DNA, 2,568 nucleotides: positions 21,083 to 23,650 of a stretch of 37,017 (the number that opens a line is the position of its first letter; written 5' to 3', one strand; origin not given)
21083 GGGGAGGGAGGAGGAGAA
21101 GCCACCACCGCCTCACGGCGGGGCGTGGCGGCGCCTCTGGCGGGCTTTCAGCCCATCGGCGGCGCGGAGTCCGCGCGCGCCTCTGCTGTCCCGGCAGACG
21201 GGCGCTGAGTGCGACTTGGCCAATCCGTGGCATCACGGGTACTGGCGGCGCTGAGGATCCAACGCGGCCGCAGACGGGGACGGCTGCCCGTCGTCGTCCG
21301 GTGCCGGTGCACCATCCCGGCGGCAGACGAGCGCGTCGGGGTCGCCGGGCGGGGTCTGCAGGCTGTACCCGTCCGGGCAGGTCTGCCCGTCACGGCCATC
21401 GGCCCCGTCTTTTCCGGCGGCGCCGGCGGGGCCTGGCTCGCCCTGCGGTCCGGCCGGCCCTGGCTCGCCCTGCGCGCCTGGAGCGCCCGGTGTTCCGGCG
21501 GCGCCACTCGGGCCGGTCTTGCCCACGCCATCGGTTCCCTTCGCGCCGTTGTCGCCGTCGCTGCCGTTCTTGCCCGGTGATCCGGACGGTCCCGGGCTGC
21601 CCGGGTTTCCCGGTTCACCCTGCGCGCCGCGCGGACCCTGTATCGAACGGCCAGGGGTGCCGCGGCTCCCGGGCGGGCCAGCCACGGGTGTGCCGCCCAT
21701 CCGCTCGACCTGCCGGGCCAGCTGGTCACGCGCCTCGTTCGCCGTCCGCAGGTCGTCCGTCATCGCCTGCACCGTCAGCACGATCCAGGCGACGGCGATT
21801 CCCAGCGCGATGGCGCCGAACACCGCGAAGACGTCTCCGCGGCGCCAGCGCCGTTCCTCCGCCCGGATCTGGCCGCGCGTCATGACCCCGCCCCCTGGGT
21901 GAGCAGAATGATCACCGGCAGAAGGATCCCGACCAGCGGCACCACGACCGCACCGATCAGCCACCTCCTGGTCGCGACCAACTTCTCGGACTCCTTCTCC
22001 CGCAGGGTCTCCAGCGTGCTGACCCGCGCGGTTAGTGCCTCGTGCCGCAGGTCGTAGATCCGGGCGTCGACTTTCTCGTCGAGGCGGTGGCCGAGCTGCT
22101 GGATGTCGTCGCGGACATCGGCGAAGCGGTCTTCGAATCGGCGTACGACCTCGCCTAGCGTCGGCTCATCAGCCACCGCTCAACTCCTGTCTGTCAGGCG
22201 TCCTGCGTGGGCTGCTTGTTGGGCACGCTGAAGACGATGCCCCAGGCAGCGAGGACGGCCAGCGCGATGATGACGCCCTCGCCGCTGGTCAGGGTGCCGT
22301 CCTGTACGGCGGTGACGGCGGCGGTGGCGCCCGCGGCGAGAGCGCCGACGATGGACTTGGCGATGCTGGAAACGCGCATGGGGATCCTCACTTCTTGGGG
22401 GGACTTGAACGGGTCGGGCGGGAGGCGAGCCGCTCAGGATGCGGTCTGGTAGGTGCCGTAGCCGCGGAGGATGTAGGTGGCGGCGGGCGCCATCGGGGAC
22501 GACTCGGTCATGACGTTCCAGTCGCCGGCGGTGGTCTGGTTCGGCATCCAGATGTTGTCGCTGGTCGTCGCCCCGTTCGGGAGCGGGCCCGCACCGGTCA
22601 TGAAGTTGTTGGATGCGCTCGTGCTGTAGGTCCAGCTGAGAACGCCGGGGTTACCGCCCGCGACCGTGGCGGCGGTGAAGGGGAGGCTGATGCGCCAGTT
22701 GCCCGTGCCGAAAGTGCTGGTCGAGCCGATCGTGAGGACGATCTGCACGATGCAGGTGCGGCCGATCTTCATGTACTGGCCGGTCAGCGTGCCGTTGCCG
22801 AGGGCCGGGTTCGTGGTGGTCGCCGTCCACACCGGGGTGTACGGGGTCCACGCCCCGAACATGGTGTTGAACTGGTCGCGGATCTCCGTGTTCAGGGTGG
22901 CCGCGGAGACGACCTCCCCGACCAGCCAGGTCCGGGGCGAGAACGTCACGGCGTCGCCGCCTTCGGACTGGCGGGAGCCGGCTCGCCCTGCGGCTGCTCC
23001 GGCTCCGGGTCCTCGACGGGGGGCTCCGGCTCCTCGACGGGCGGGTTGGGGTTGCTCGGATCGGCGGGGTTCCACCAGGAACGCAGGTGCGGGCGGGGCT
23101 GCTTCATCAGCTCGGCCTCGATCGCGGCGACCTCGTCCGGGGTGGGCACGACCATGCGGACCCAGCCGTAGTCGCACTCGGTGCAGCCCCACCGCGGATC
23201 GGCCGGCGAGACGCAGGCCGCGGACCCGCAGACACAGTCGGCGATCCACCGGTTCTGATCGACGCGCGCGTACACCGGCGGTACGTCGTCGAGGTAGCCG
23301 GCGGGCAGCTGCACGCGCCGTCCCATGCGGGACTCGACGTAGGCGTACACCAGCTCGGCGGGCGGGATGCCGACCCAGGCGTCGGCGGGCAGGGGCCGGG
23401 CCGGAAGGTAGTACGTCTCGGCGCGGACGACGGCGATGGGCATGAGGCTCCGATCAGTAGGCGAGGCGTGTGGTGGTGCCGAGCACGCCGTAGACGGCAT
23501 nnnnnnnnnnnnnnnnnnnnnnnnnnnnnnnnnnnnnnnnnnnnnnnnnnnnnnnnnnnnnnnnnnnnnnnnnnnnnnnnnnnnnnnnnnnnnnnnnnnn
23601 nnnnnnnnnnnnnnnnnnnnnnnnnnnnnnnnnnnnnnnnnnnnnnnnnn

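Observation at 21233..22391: Lysis-cassette position without a recognisable endolysin; instead three membrane proteins including a TM-anchored collagen-like protein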

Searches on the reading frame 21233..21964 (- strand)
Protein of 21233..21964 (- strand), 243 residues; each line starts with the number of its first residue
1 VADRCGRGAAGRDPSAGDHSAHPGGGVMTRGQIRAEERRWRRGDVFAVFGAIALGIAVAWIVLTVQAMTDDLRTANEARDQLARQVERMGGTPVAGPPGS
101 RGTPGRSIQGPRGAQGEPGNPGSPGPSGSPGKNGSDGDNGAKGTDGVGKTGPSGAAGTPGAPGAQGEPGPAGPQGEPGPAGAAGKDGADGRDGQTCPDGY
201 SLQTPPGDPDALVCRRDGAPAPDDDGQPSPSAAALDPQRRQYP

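Call 5: search_protein_families(library=pfam, proteins=[window:21233-21964:-], max_evalue=0.1)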
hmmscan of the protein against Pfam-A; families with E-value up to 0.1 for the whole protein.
window:21233-21964:- (243 aa): 1 family
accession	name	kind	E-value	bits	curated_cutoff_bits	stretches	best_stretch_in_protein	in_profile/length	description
PF01391.23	Collagen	-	2.8e-13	49.8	27.2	2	148-199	7-58/60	Collagen triple helix repeat (20 copies)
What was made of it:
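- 21233..21883 (-): 216-aa type-II membrane collagen-like protein: basic N-terminus, TM, short coiled coil, 32 GXY triplets, Cys-Cys hairpin, C-terminal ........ motif. Pfam Collagen (call 5).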

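Call 20: search_protein_families(library=phrogs, proteins=[window:21233-21883:-], max_evalue=0.01)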
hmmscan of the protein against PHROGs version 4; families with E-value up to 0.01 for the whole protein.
window:21233-21883:- (216 aa): 18 families
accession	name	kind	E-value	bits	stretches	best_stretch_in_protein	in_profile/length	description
phrog_18350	-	tail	8.3e-29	102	1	18-215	18-253/253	tail fiber protein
phrog_1806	-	tail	5.5e-23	82.6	1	49-215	98-271/276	collagen like minor tail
phrog_6320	-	tail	1.9e-19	71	1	50-168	68-184/745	tail fiber protein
phrog_8745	-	tail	4.6e-15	55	1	61-203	1381-1528/1803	tail fiber protein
phrog_5073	-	tail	4.5e-12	46.8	1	68-174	260-365/519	tail fiber protein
phrog_819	-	tail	3.9e-11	42.9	1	67-185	485-614/1024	tail protein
phrog_26246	-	tail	4e-09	37.1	1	74-167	94-192/329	tail protein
phrog_366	-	tail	2.6e-08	34.7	1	63-171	278-386/474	tail fiber protein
phrog_3420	-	unknown function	1e-05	24.3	1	63-172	234-346/929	-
phrog_29268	-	unknown function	1.1e-05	24.8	1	63-168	427-531/653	-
phrog_26654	-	unknown function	1.7e-05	25.4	1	92-182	79-161/360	-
phrog_1658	-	unknown function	2.5e-05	25.1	0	37-177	17-135/239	-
phrog_26346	-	unknown function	0.00012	22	1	72-167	181-272/659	-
phrog_38766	-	head and packaging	0.00043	19.9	2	69-157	76-166/478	virion structural protein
phrog_32123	-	unknown function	0.0005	19.5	1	82-175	220-317/532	-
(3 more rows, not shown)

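Call 51: find_homologous_proteins(query=window:21233-21883:-, max_evalue=0.00001)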
Query window:21233-21883:- (216 aa): 2318 proteins with E <= 0.00001 among 8000 candidates; the best 120 are listed.
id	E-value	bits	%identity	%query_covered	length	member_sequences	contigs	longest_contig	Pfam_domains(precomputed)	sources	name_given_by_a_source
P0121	5.3e-132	456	100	100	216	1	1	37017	PF01391.24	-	-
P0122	9.4e-87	308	73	97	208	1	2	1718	PF01391.24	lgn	-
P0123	2.3e-83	297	72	100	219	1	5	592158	PF01391.24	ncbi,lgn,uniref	ncbi:collagen-like protein [Streptomyces huasconensis]|uniref:Collagen-like protein n=1 Tax=Streptom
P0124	6.2e-83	296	69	100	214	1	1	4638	PF01391.24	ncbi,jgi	jgi:hypothetical protein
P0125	6.5e-83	296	69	100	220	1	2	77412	PF01391.24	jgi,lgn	jgi:hypothetical protein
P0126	2.8e-81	290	67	100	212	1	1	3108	PF01391.24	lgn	-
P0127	1.1e-80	288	69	100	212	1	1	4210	PF01391.24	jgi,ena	-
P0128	8.8e-80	285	62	100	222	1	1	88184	PF01391.24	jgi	jgi:hypothetical protein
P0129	2.8e-79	284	70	100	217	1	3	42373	PF01391.24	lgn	-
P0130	7.1e-79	283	69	100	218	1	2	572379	PF01391.24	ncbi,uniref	ncbi:collagen-like protein [Streptomyces sp. NPDC052114]|uniref:collagen-like protein n=1 Tax=unclas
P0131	1.5e-78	281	70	100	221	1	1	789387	PF01391.24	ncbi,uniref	ncbi:collagen-like domain-containing protein [Streptomyces huasconensis]|uniref:collagen-like protei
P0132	5.1e-78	280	66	100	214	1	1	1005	PF01391.24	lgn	-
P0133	9.3e-78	279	66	100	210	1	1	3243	PF01391.24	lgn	-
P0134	1.1e-77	279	67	100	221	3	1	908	PF01391.24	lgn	-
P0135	5.3e-77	276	68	100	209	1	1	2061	PF01391.24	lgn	-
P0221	5.1e-64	234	63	94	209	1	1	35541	PF01391.24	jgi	jgi:hypothetical protein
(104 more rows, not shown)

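Call 85: predict_structure(alignment_id=A1)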
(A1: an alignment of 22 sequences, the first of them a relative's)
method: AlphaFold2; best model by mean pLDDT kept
length: 216 residues; sequences in the alignment: 22
mean_pLDDT: 70.1   pTM: 0.30
mean pLDDT of the five models: 70.1, 63.0, 62.9, 59.3, 57.7
residues with pLDDT >= 90: 37; 70-90: 76; 50-70: 56; < 50: 47
segments of 3 or more residues with pLDDT < 50: 67-77, 151-167, 198-210, 214-216
pLDDT, mean of each block of 10 residues (from residue 1): 78 84 97 95 86 77 53 48 82 81 81 74 83 81 60 41 50 69 71 51 46 47
secondary structure, 60 per line:
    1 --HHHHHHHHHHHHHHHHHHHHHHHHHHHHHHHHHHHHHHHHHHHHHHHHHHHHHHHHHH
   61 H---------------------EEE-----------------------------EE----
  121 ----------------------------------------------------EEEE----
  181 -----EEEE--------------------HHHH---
elements in order: H3-61 E83-85 E173-176 E186-189 H210-213
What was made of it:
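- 21233..21883 (-): AlphaFold2 model: helix 3-61, beta-hairpin 173-189 (call 85).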

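Call 97: find_encoding_contigs(protein=P0221, flank=9000, max_places=2)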
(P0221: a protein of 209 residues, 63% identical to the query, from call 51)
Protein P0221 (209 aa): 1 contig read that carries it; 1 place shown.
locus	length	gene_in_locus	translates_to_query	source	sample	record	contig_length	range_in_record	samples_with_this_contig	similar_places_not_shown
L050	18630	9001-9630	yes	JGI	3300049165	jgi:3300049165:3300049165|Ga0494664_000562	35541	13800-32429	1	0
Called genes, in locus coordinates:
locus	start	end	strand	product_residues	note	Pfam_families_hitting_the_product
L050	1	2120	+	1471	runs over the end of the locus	-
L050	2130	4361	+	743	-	-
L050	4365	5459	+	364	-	PF16466:DUF5047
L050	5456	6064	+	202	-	-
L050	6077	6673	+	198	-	-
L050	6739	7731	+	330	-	-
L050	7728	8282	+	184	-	PF16473:Rv2179c-like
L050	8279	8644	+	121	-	-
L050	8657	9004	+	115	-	-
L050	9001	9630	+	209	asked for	PF01391:Collagen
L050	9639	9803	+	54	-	-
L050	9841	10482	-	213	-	PF03793:PASTA (weak)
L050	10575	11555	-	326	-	-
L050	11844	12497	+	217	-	PF00239:Resolvase, PF08279:HTH_11 (faint), PF13565:HTH_32 (weak), PF02796:HTH_7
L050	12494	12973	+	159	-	PF02945:Endonuclease_7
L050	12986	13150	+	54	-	-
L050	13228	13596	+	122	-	PF13560:HTH_31 (weak)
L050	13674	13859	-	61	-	-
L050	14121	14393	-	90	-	-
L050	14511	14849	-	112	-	PF19746:DUF6233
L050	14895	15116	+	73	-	PF01726:LexA_DNA_bind, PF13412:HTH_24 (weak), PF12840:HTH_20 (weak), PF09339:HTH_IclR (weak), PF12802:MarR_2 (weak)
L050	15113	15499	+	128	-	-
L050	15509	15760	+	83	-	-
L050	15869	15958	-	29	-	-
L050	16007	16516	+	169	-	PF06114:Peptidase_M78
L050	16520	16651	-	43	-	-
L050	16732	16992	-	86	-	PF00392:GntR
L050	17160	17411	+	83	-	-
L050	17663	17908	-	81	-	PF13560:HTH_31, PF01381:HTH_3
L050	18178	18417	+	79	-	-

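Call 98: find_encoding_contigs(protein=P0129, flank=9000, max_places=2)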
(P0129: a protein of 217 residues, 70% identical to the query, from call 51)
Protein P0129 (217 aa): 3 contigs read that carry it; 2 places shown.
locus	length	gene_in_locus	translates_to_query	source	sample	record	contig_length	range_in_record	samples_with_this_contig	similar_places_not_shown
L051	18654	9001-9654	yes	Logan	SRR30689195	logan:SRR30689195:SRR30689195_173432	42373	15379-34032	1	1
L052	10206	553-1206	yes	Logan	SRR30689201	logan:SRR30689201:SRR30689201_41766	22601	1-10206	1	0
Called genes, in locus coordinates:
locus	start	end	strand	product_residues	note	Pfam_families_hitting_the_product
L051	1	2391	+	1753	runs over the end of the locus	PF01551:Peptidase_M23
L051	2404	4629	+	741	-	-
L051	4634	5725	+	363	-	PF16466:DUF5047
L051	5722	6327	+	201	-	-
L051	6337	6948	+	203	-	-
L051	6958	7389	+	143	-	-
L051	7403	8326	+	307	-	PF01510:Amidase_2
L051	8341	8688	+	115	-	-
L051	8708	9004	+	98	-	-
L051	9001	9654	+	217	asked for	PF01391:Collagen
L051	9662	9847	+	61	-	-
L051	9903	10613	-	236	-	-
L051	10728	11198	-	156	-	PF01850:PIN (faint)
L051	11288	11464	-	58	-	-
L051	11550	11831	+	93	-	-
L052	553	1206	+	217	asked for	PF01391:Collagen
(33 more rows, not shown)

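Call 102: search_protein_families(library=ncbifam, proteins=[window:21233-21883:-], max_evalue=0.01)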
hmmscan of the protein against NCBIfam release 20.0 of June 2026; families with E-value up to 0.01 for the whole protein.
window:21233-21883:- (216 aa): 4 families
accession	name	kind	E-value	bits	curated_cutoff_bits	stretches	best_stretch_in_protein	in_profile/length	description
NF038329.2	gly_rich_SclB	equivalog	3.1e-14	52.8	325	1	65-174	122-306/442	LPXTG-anchored collagen-like adhesin Scl2/SclB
NF046116.1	adhesin_Lcl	equivalog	6.2e-12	44.8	500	1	48-181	37-163/431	collagen-like adhesin Lcl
NF038330.1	adhesin_SclA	exception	1e-10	41.8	400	1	67-199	157-281/405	LPXTG-anchored collagen-like adhesin Scl1/SclA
NF038313.3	HisXaaSer_A4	exception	0.00036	21.4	55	1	79-116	51-88/93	His-Xaa-Ser repeat protein HxsA4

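Call 103: search_protein_families(library=padloc, proteins=[window:21233-21883:-], max_evalue=0.01)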
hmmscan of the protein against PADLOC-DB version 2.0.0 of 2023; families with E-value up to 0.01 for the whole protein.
window:21233-21883:- (216 aa): 0 families

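Call 107: fold_search(model_id=the predicted structure, library=viral)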
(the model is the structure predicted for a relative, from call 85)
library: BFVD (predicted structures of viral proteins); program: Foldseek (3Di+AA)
matches with E <= 10: 9; with E <= 0.001: 0
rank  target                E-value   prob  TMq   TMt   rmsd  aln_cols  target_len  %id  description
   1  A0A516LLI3            1.1e+00  0.38  0.11  0.27   6.6        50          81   40  (no name in the UniProt tables at hand)
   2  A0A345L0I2            2.2e+00  0.02  0.11  0.09  18.9       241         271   19  Minor tail protein [Mycobacterium phage Steamy]
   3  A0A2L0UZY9            3.0e+00  0.02  0.10  0.04  27.2        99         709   35  Tail fiber protein [Agrobacterium phage Atu_ph07]
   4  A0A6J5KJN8            4.9e+00  0.01  0.10  0.06  25.2       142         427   21  Collagen triple helix repeat (Fragment) [uncultured Caudovirales phage]
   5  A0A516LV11            5.5e+00  0.11  0.10  0.21   5.9        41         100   27  (no name in the UniProt tables at hand)
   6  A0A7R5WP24            6.7e+00  0.07  0.08  0.11  12.2        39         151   28  Uncharacterized protein [Diachasmimorpha longicaudata entomopoxvirus]
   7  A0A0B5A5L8            7.5e+00  0.09  0.10  0.17   6.0        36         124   19  (no name in the UniProt tables at hand)
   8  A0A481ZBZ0            9.1e+00  0.03  0.09  0.18  12.7        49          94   16  DNA-directed RNA polymerase subunit alpha [Pithovirus LCPAC404]
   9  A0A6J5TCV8            9.7e+00  0.01  0.08  0.04  35.7       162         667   28  Collagen triple helix repeat [uncultured Caudovirales phage]
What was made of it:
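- Tried and rejected: Foldseek of the collagen-protein model against BFVD: nothing significant (call 107).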

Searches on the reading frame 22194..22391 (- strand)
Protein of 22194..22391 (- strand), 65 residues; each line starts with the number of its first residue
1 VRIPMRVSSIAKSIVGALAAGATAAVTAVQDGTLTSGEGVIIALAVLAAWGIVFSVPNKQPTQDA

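Call 5: search_protein_families(library=pfam, proteins=[window:22194-22391:-], max_evalue=0.1)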
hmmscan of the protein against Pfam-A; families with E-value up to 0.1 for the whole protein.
window:22194-22391:- (65 aa): 0 families

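Call 20: search_protein_families(library=phrogs, proteins=[window:22194-22376:-], max_evalue=0.01)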
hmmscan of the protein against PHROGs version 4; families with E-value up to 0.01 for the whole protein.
window:22194-22376:- (60 aa): 0 families

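Call 102: search_protein_families(library=ncbifam, proteins=[window:22194-22379:-], max_evalue=0.01)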
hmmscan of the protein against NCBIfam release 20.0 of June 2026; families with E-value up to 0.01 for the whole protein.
window:22194-22379:- (61 aa): 0 families
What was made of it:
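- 22194..22379 (-): 61-aa holin-like protein with one strong TM and one weak Ala/Gly-rich helix. No Pfam, PHROG or NCBIfam hit (calls 5, 20, 102).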

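Call 103: search_protein_families(library=padloc, proteins=[window:22194-22379:-], max_evalue=0.01)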
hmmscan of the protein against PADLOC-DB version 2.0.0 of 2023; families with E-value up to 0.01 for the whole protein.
window:22194-22379:- (61 aa): 0 families

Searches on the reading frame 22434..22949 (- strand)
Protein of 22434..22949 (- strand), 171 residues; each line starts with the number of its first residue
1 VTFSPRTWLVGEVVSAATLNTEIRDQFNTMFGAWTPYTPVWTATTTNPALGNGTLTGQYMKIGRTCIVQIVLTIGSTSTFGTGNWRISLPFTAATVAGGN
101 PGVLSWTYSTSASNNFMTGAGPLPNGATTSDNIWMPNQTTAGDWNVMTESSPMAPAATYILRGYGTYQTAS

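Call 20: search_protein_families(library=phrogs, proteins=[window:22434-22949:-], max_evalue=0.01)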
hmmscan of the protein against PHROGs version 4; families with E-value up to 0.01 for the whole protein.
window:22434-22949:- (171 aa): 2 families
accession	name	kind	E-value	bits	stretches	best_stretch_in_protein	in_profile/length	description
phrog_13144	-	unknown function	1e-17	65.1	1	23-123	325-425/464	-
phrog_30320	-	unknown function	7.4e-10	39.4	1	2-171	285-452/452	-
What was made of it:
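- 22434..22949 (-): Last tail-fibre gene (171 aa). It marks the upstream edge of the lysis slot. PHROG 13144 and 30320 (call 20).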

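Call 49: find_related_loci(query=window:22434-22949:-, collection=viral_contigs, flank=6000)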
Query window:22434-22949:- (171 aa) in viral_contigs; peptide patterns used: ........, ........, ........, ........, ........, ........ (x = any residue, [..] = any of these).
22 stretches matched a pattern; 13 encode a relative of the query (tblastn E <= 1e-3); 13 distinct loci.
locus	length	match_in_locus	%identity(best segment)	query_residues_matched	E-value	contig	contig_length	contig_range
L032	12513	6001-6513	67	1-171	7e-77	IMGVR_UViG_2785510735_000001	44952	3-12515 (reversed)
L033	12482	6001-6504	64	1-168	2e-71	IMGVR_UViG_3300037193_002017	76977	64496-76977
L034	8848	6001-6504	71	1-171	3e-71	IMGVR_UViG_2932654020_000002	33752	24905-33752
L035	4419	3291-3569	70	1-94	1e-41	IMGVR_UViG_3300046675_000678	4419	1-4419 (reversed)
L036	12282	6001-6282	68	1-94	2e-40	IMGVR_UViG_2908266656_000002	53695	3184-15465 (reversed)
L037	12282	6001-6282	67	1-94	6e-39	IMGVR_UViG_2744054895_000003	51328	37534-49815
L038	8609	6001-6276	67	4-95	4e-38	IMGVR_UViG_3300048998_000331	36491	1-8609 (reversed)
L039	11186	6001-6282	62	1-94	1e-30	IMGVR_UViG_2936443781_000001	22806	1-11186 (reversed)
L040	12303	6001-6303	58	1-98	1e-28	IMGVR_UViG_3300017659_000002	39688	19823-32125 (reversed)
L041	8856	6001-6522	42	1-171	2e-28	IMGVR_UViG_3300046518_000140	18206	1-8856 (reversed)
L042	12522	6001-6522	42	1-171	2e-28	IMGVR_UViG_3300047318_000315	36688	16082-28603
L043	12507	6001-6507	35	4-170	3e-20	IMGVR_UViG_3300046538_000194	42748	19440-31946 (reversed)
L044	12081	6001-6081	63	4-30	1e-7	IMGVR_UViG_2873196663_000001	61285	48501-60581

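Call 102: search_protein_families(library=ncbifam, proteins=[window:22434-22949:-], max_evalue=0.01)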
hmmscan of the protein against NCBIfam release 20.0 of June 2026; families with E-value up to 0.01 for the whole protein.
window:22434-22949:- (171 aa): 0 families

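Call 110: search_solved_structures(query=window:22434-22949:-, max_evalue=1)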
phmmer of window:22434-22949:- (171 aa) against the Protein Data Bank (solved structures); distinct sequences matched with E-value up to 1: 3.
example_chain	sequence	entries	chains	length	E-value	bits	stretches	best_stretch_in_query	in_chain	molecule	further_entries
7ar9_g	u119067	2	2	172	0.12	15.5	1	87-139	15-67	ESSS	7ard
6v81_A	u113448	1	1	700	0.96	12.6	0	68-112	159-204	Probable TonB-dependent receptor YncD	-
9c4o_A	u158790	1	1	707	0.99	12.5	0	68-112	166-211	Pyrroloquinoline quinone transporter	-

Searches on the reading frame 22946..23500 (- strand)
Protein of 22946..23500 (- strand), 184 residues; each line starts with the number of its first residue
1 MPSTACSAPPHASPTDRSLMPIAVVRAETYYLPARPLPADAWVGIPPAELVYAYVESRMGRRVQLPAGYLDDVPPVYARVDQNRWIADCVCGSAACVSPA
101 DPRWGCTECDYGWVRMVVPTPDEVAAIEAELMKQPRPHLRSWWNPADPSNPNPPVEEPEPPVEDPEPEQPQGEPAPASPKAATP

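Call 5: search_protein_families(library=pfam, proteins=[window:22946-23500:-], max_evalue=0.1)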
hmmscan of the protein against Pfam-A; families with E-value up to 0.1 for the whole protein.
window:22946-23500:- (184 aa): 1 family
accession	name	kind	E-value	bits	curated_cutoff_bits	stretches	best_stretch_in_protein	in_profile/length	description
PF25208.1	DUF7838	-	0.02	15.3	28.5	1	103-116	33-46/55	Domain of unknown function (DUF7838)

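Call 20: search_protein_families(library=phrogs, proteins=[window:22946-23500:-], max_evalue=0.01)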
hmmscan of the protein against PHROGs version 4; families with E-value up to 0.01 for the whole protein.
window:22946-23500:- (184 aa): 0 families

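Call 102: search_protein_families(library=ncbifam, proteins=[window:22946-23500:-], max_evalue=0.01)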
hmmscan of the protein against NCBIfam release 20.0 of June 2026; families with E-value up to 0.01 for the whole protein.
window:22946-23500:- (184 aa): 0 families

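Call 109: search_solved_structures(query=window:22946-23500:-, max_evalue=1)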
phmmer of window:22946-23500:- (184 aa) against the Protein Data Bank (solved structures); distinct sequences matched with E-value up to 1: 0.
